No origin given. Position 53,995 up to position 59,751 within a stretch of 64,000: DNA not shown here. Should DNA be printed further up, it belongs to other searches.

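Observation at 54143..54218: A roughly 10 kb giant adhesin-like gene is broken by a 38-bp tandem duplication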

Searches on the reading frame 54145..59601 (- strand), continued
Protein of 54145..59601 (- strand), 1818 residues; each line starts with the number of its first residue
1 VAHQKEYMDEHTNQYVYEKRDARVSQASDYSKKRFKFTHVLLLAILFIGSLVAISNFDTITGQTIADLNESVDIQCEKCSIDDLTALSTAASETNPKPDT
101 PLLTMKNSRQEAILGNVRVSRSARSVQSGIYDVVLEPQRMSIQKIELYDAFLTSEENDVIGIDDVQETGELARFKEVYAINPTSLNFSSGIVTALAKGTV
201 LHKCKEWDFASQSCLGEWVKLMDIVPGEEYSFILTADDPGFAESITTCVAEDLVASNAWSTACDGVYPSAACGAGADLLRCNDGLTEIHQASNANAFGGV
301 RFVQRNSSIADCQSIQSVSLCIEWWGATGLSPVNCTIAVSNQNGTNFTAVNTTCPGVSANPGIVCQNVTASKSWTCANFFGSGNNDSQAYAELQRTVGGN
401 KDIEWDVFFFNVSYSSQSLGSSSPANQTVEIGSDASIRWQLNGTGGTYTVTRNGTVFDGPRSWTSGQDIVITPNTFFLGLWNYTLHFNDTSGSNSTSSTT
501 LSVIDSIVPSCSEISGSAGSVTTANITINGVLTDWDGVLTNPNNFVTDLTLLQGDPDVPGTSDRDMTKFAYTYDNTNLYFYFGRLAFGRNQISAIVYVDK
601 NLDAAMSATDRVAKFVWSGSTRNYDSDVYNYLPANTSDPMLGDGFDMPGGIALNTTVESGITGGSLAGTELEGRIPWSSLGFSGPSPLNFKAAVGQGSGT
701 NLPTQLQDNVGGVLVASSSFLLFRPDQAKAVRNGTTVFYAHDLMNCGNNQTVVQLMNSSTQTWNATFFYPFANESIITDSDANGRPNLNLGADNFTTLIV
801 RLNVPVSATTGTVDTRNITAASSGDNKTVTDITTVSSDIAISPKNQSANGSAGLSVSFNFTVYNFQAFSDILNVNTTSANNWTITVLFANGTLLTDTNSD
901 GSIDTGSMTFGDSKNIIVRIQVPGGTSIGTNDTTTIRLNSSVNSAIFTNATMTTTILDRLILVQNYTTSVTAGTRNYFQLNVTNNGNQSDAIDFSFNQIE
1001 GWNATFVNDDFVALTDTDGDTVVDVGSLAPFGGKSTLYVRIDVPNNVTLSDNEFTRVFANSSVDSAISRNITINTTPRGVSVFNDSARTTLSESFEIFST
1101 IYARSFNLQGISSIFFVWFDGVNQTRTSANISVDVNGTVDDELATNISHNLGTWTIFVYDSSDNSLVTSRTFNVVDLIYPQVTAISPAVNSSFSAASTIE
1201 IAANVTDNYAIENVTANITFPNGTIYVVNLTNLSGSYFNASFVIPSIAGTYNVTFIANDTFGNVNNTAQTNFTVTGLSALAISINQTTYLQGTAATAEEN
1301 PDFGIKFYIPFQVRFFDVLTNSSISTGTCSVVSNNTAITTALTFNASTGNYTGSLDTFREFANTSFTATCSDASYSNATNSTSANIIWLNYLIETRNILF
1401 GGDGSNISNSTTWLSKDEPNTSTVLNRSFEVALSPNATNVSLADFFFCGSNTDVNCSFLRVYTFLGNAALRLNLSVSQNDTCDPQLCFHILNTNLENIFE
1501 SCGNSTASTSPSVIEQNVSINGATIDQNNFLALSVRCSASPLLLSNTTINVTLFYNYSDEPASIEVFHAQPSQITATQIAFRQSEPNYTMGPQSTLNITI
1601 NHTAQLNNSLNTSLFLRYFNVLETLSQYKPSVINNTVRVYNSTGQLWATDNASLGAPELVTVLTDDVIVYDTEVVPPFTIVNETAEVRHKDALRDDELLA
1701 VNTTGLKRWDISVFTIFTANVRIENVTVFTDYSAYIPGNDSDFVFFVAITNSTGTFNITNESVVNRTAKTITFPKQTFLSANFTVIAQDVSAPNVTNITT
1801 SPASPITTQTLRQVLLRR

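Call 28: find_encoding_contigs(protein=P0002, flank=10000, max_places=3)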
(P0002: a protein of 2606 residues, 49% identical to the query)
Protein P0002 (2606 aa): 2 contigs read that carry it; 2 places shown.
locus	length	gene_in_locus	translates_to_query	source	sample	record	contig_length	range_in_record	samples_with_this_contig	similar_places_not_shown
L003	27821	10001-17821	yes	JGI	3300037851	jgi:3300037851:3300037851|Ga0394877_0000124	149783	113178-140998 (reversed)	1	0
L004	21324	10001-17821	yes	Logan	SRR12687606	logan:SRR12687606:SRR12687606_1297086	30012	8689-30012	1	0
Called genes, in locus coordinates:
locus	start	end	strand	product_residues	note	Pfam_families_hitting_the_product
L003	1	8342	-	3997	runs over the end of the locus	PF05048:NosD, PF05048:NosD, PF13229:Beta_helix, PF05048:NosD, PF13229:Beta_helix, PF05048:NosD, PF13229:Beta_helix, PF05048:NosD, +2 more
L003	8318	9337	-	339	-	-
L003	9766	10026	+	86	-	-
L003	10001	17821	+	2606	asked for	PF06848:Disaggr_repeat (faint), PF24517:CBM96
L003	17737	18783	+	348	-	-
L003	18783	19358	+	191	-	-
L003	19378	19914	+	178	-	-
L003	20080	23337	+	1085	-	-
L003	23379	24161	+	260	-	PF11969:DcpS_C, PF01230:HIT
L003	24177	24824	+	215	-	PF11969:DcpS_C (weak), PF01230:HIT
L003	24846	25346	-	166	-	-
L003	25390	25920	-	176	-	-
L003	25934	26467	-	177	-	-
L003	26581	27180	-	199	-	-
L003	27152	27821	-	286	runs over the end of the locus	PF01478:Peptidase_A24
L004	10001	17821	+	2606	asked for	PF06848:Disaggr_repeat (faint), PF24517:CBM96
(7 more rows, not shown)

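Call 38: find_encoding_contigs(protein=window:54145-59580:-, flank=10000, max_places=10)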
Protein window:54145-59580:- (1811 aa): no gene with exactly this product is on record in the collection.

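Call 51: list_cluster_members(proteins=[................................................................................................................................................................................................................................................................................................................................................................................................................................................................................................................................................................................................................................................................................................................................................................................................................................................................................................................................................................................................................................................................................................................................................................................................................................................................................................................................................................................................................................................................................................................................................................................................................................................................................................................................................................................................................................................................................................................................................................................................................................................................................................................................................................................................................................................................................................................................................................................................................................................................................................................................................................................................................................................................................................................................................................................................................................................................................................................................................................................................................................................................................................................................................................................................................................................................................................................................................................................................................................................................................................, window:54145-59580:-, window:48917-49531:-, window:46009-47700:-])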
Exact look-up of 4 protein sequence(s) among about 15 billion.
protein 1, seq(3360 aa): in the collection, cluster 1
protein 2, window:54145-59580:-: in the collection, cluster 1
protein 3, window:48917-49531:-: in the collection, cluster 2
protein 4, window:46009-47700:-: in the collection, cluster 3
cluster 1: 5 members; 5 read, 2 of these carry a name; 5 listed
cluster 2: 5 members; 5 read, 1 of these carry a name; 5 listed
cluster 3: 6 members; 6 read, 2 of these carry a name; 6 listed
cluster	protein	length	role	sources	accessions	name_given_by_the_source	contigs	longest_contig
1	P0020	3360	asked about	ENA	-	-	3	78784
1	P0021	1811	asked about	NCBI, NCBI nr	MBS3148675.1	hypothetical protein J4219_07355 [Candidatus Woesearchaeota archaeon] | hypothetical protein [Candidatus Woesearchaeota archaeon]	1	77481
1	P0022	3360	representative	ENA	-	-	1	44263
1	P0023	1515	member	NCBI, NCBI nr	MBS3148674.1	hypothetical protein J4219_07350 [Candidatus Woesearchaeota archaeon] | hypothetical protein [Candidatus Woesearchaeota archaeon]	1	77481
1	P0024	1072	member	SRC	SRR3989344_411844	-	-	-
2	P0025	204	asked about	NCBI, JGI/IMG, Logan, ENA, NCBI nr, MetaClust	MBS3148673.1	50S ribosomal protein L16 [Candidatus Woesearchaeota archaeon] | \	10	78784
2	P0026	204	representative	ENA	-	-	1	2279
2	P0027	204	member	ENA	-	-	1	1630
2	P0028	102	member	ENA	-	-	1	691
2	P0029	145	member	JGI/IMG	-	-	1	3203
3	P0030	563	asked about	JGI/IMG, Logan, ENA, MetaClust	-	\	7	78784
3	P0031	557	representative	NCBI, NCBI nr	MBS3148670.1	4Fe-4S binding protein [Candidatus Woesearchaeota archaeon]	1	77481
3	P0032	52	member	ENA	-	-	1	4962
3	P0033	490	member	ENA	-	-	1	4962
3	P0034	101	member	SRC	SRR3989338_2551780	-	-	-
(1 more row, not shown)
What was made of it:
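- On Scaffold-join or overlap-trimming assembly artefact: The intact product is on 4 contigs and the split products on 1 (call 51).
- The split products are on a single contig in the whole collection (call 51).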
